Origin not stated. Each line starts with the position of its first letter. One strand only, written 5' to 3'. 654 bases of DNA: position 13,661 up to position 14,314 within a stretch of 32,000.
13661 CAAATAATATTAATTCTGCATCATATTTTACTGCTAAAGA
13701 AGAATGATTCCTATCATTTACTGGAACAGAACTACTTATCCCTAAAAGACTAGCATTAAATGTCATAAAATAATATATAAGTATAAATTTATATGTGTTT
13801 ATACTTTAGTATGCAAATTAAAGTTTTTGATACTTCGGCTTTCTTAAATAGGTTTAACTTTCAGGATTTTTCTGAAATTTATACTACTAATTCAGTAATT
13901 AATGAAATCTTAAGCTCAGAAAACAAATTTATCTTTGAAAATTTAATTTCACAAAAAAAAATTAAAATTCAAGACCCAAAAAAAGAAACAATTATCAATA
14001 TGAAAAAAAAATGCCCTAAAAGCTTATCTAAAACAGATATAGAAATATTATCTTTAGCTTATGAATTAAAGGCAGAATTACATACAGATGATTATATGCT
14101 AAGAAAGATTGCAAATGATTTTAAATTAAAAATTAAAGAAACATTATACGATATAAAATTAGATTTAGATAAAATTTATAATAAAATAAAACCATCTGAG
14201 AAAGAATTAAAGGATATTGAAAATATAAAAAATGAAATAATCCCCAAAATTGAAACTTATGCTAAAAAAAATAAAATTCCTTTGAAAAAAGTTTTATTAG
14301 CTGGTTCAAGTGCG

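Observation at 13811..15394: Nob1-type PIN endonuclease domain fused in frame to the CCA-adding enzyme, divergent from RNase Z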

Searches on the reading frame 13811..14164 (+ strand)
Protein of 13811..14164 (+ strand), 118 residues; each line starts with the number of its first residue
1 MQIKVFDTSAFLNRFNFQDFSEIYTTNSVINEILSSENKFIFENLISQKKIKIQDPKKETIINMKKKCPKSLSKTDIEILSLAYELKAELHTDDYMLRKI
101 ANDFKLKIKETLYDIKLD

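Call 8: search_solved_structures(query=window:13811-14164:+, max_evalue=1, show_alignments=3)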
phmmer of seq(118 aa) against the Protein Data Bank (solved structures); distinct sequences matched with E-value up to 1: 13.
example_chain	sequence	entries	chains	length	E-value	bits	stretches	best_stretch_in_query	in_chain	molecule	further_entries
2lcq_A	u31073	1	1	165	2.5e-17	66.4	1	5-109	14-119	Putative toxin VapC6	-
8c01_o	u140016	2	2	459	0.00016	25.2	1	16-103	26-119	20S-pre-rRNA D-site endonuclease NOB1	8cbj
6g18_y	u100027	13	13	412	0.00066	23.3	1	5-91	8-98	RNA-binding protein NOB1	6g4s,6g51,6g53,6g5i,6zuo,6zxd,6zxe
6zxf_y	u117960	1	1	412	0.0025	21.4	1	5-91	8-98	RNA-binding protein NOB1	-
6wvv_A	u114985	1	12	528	0.026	18.1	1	26-115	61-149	M17 leucyl aminopeptidase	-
7k5k_A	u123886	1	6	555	0.04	17.6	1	27-115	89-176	M17 leucyl aminopeptidase, putative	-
5fof_A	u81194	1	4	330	0.12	16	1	16-53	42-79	LEUCYL-TRNA SYNTHETASE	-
2arh_A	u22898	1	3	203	0.21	15.3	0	11-85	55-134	hypothetical protein aq_1966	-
8kda_E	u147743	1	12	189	0.32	14.7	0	73-108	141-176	RNA-free ribonuclease P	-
8ssf_A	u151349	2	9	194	0.34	14.6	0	73-108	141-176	RNA-free ribonuclease P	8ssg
7f3e_E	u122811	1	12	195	0.38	14.4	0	73-108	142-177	RNA-free ribonuclease P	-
8kd9_A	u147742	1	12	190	0.4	14.4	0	73-108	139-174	RNA-free ribonuclease P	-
7og5_H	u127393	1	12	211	0.72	13.5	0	73-109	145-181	RNA-free ribonuclease P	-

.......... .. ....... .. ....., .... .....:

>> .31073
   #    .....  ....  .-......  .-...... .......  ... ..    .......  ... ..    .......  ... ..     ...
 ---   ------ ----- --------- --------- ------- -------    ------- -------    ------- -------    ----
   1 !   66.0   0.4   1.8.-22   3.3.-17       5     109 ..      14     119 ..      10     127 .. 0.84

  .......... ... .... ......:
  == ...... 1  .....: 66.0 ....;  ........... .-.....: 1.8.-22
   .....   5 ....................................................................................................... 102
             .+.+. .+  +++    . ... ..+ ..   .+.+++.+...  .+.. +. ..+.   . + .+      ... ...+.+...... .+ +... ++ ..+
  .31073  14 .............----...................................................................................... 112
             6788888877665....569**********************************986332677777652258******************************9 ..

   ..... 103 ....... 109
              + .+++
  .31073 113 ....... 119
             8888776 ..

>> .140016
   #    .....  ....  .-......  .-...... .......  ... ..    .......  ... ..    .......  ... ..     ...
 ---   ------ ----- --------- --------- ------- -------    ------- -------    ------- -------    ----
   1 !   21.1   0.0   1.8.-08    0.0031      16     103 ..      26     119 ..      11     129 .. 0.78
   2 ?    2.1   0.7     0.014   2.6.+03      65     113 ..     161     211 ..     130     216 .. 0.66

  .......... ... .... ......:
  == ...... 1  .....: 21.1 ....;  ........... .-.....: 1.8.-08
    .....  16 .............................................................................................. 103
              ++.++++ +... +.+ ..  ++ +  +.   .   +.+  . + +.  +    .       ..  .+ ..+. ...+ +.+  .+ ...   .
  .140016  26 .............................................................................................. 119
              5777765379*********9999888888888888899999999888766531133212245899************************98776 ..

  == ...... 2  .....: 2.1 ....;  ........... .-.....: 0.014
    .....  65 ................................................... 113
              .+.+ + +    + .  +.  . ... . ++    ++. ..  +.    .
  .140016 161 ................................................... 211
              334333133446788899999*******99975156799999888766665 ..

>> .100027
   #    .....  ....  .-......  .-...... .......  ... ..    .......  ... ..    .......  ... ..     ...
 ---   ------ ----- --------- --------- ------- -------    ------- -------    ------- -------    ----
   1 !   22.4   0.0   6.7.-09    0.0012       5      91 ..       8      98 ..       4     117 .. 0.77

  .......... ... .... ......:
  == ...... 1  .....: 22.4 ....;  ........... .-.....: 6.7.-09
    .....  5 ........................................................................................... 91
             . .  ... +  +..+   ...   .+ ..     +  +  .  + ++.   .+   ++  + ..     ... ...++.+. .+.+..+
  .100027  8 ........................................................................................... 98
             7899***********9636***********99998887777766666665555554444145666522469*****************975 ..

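Call 14: find_homologous_proteins(query=window:13811-14164:+, max_evalue=0.001)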
Query seq(118 aa) (118 aa): 1 proteins with E <= 0.001 among 8 candidates.
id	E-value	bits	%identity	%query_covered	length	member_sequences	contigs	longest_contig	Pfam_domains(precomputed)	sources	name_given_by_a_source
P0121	3.4e-48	180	77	100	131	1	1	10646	PF17146.11,PF11848.14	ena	-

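Call 16: find_encoding_contigs(protein=P0121, flank=6000, max_places=3)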
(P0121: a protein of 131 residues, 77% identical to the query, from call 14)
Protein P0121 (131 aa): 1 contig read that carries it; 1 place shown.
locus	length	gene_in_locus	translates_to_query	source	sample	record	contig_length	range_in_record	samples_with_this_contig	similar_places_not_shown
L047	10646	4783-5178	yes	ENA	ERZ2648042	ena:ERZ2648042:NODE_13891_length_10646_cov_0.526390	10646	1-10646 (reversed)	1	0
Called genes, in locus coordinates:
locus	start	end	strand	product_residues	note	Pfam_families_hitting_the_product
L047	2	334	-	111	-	?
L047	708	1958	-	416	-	PF00270:DEAD (faint), PF00271:Helicase_C, PF19306:WHD_Lhr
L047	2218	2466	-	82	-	PF00270:DEAD (weak)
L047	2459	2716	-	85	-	-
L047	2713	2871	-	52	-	-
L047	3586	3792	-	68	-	-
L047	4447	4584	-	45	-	PF23023:Anti-Pycsar_Apyc1 (weak)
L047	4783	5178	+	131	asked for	PF17146:PIN_6, PF11848:DUF3368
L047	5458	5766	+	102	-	PF09249:tRNA_NucTransf2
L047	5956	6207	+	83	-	-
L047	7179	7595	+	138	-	-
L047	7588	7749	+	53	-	-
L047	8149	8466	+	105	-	-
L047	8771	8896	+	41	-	-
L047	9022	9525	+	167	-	PF13191:AAA_16 (weak), PF01637:ATPase_2, PF13401:AAA_22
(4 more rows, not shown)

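Call 29: search_protein_representatives(alignment_id=A2)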
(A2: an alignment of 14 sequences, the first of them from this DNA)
Query: 14 sequences, 120 profile positions. Proteins with E-value up to 0.001 (for the whole library): 1140; up to 1e-10: 153; up to 1e-30: 2. The best 150 are listed.
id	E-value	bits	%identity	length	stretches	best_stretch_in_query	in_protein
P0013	7.7e-53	193.9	-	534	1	1-119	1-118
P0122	9.5e-31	122.6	-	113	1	1-111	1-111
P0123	8.3e-30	119.6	-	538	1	11-117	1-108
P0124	1.7e-25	105.6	-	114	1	3-111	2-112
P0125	1.7e-20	89.5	-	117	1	4-113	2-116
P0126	3.2e-19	85.4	-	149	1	5-114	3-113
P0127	3.4e-19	85.3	-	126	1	2-113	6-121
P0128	6.2e-19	84.5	-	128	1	3-112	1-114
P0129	3.0e-18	82.3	-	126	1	1-113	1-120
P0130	8.8e-18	80.8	-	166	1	3-118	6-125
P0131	9.1e-18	80.7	-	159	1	1-112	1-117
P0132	9.7e-18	80.6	-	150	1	4-118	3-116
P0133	1.1e-17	80.5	-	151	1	4-112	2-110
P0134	2.0e-17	79.7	-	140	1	4-114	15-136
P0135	2.8e-17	79.1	-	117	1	3-113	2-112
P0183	3.8e-13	65.8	-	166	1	3-112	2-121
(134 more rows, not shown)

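Call 32: find_homologous_proteins(query=A3, max_evalue=0.000001)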
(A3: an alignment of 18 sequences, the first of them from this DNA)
Query A3 (18 sequences) (118 aa, profile of the alignment): 105 proteins with E <= 0.000001 among 2364 candidates.
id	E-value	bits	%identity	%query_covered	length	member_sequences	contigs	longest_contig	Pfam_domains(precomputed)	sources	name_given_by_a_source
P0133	8.1e-36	141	39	82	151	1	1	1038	PF17146.11,PF01850.28,PF08745.18,PF11848.14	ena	-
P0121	4.5e-35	138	77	100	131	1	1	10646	PF17146.11,PF11848.14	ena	-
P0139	1.3e-34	137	32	86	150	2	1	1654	PF17146.11,PF08745.18,PF11848.14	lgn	-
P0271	4.9e-34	135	30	92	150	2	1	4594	PF17146.11,PF08745.18,PF11848.14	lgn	-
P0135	9.9e-34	134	36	79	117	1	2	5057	PF17146.11,PF11848.14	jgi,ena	jgi:UPF0271 protein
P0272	1.0e-32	131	31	86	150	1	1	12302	PF17146.11,PF01850.28,PF08745.18,PF11848.14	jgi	-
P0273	1.4e-32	130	36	82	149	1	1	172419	PF17146.11,PF08745.18,PF11848.14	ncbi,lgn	-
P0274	3.4e-32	129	35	82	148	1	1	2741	PF17146.11,PF01850.28,PF08745.18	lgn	-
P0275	6.1e-32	128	36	82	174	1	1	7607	PF17146.11,PF08745.18,PF11848.14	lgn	-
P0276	2.5e-31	126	33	82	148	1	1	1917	PF17146.11,PF01850.28,PF08745.18,PF11848.14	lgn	-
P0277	1.7e-30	123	40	89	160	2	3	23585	PF17146.11,PF08745.18,PF11848.14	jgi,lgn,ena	-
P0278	4.1e-30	122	32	91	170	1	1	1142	PF17146.11,PF08745.18,PF11848.14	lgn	-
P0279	4.2e-29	119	37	84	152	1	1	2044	PF17146.11,PF08745.18,PF11848.14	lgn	-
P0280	6.9e-29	118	36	88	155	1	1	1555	PF17146.11,PF08745.18,PF11848.14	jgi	jgi:UPF0271 protein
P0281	1.8e-28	117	36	87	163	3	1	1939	PF17146.11,PF01850.28,PF08745.18,PF11848.14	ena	-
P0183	2.9e-28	116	32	81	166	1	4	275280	PF17146.11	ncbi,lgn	-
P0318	7.6e-19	86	32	81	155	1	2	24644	PF17146.11,PF11848.14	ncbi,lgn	-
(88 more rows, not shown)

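Call 33: find_encoding_contigs(protein=P0122, flank=6000, max_places=3)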
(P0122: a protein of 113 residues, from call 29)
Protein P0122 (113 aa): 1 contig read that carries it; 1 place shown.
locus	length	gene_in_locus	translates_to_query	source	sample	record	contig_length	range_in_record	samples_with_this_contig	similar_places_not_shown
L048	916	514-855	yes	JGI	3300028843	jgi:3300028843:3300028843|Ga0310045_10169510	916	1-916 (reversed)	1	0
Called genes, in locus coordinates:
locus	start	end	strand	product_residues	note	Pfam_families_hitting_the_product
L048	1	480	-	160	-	?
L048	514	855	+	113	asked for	PF11848:DUF3368, PF17146:PIN_6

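Call 34: find_encoding_contigs(protein=P0124, flank=6000, max_places=3)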
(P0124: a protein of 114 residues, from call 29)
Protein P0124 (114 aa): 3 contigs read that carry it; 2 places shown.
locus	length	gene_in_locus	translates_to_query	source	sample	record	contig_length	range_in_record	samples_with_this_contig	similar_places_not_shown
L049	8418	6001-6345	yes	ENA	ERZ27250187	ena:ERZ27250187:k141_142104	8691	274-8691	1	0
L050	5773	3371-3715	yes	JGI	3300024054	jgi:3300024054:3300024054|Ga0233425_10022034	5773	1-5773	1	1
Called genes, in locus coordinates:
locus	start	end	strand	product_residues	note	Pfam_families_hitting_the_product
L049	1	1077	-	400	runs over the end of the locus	PF05977:MFS_3 (faint), PF07690:MFS_1, PF12832:MFS_1_like (weak), PF07690:MFS_1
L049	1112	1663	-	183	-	-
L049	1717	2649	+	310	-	PF17125:Methyltr_RsmF_N, PF22458:RsmF-B_ferredox (faint), PF01189:Methyltr_RsmB-F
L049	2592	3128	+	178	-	PF13636:Methyltranf_PUA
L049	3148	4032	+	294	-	-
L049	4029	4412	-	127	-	PF25787:HTH_SB (weak)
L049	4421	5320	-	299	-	PF13691:Lactamase_B_4, PF23023:Anti-Pycsar_Apyc1, PF00753:Lactamase_B (weak), PF12706:Lactamase_B_2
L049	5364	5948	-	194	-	PF06094:GGACT (weak)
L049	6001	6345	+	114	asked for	PF11848:DUF3368 (weak), PF17146:PIN_6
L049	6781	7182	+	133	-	-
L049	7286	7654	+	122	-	-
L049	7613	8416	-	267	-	?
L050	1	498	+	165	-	?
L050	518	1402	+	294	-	-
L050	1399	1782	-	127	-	PF25787:HTH_SB (weak)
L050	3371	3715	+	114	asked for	PF11848:DUF3368 (weak), PF17146:PIN_6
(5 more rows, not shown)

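Call 39: find_encoding_contigs(protein=P0125, flank=5000, max_places=3)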
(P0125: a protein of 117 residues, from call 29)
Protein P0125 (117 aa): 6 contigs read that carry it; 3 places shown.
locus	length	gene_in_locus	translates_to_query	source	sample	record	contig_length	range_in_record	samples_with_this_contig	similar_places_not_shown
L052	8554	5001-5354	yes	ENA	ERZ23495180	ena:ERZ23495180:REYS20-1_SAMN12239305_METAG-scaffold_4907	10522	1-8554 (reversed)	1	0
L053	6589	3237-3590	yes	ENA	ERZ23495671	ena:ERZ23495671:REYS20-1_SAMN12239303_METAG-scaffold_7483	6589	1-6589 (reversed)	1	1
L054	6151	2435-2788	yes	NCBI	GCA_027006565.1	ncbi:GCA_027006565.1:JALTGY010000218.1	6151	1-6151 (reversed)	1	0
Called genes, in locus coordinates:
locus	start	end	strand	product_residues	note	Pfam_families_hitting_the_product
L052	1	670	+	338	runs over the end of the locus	PF04055:Radical_SAM, PF08608:Wyosine_form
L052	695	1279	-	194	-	-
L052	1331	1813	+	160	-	PF26602:HVO_2718_N (weak), PF24250:HVO_2718 (weak), PF01381:HTH_3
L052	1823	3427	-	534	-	PF03483:B3_4 (weak), PF03484:B5, PF17759:tRNA_synthFbeta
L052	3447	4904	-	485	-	PF01409:tRNA-synt_2d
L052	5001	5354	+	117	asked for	PF08745:PIN_5 (faint), PF11848:DUF3368 (weak), PF17146:PIN_6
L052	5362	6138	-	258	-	PF16982:Flp1_like (faint)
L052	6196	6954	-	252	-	PF06745:ATPase, PF23442:DUF7125 (faint)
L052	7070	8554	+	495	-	?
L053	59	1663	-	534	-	PF03483:B3_4 (weak), PF03484:B5, PF17759:tRNA_synthFbeta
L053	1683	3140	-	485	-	PF01409:tRNA-synt_2d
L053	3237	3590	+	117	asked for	PF08745:PIN_5 (faint), PF11848:DUF3368 (weak), PF17146:PIN_6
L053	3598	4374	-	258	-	PF16982:Flp1_like (faint)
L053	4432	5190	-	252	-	PF06745:ATPase, PF23442:DUF7125 (faint)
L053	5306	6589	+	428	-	?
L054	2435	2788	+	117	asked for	PF08745:PIN_5 (faint), PF11848:DUF3368 (weak), PF17146:PIN_6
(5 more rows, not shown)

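Call 40: find_encoding_contigs(protein=P0135, flank=5000, max_places=3)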
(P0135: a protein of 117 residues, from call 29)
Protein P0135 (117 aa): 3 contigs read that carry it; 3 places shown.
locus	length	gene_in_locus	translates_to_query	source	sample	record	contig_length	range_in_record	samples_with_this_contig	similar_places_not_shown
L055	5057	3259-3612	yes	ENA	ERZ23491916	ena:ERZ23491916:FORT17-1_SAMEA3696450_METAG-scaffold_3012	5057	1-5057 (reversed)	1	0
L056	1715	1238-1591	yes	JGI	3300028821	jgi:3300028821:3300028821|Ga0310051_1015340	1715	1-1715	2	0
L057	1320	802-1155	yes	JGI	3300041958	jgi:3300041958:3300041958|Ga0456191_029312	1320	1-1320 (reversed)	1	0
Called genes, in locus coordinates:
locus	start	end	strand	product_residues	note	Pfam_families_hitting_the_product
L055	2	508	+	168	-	?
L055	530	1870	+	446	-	PF01139:RtcB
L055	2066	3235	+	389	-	PF03952:Enolase_N, PF00113:Enolase_C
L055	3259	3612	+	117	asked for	PF11848:DUF3368, PF17146:PIN_6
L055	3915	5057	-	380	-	?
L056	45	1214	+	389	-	PF03952:Enolase_N, PF00113:Enolase_C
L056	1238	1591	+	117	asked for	PF11848:DUF3368, PF17146:PIN_6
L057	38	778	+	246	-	PF00113:Enolase_C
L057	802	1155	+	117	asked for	PF11848:DUF3368, PF17146:PIN_6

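Call 41: find_encoding_contigs(protein=P0127, flank=5000, max_places=3)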
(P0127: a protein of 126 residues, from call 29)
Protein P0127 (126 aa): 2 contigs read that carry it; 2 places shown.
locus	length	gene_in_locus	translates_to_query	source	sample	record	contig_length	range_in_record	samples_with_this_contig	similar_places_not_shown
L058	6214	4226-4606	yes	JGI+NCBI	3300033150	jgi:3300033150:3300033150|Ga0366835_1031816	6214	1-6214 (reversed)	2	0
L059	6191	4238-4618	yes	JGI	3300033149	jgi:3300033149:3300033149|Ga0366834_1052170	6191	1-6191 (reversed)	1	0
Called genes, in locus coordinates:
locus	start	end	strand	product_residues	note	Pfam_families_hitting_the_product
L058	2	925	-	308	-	?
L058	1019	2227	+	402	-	PF04123:DUF373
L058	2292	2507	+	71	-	-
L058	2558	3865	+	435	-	PF05496:RuvB_N, PF00004:AAA, PF08519:RFC1 (weak)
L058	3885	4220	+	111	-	-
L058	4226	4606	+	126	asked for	PF17146:PIN_6, PF11848:DUF3368 (faint)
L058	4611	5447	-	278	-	-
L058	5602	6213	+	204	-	?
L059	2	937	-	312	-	?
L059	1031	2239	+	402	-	PF04123:DUF373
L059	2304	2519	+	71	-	-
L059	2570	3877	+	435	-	PF05496:RuvB_N, PF00004:AAA, PF08519:RFC1 (weak)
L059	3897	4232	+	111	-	-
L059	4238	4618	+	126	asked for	PF17146:PIN_6, PF11848:DUF3368 (faint)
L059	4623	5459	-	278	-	-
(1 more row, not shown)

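Call 45: find_encoding_contigs(protein=P0183, flank=3000, max_places=4)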
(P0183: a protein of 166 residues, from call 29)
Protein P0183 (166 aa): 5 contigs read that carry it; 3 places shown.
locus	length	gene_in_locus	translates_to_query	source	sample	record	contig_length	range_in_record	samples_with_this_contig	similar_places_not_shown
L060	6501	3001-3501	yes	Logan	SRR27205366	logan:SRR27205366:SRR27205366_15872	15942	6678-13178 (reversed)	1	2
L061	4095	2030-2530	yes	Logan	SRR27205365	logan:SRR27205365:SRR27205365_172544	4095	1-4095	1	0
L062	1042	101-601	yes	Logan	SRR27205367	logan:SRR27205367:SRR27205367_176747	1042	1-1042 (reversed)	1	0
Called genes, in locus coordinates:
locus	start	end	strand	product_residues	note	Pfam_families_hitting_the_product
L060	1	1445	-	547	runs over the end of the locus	PF03483:B3_4, PF03484:B5, PF17759:tRNA_synthFbeta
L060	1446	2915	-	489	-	PF00152:tRNA-synt_2 (faint), PF01409:tRNA-synt_2d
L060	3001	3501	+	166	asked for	PF17146:PIN_6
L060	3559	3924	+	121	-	-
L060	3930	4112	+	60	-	-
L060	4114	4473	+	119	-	-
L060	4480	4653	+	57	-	-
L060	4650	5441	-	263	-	-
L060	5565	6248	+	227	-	PF00753:Lactamase_B (faint), PF13483:Lactamase_B_3, PF12706:Lactamase_B_2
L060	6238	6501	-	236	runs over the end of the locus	PF00483:NTP_transferase, PF01128:IspD (faint), PF12804:NTP_transf_3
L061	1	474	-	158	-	?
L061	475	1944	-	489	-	PF00152:tRNA-synt_2 (faint), PF01409:tRNA-synt_2d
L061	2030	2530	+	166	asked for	PF17146:PIN_6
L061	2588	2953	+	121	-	-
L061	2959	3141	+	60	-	-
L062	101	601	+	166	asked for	PF17146:PIN_6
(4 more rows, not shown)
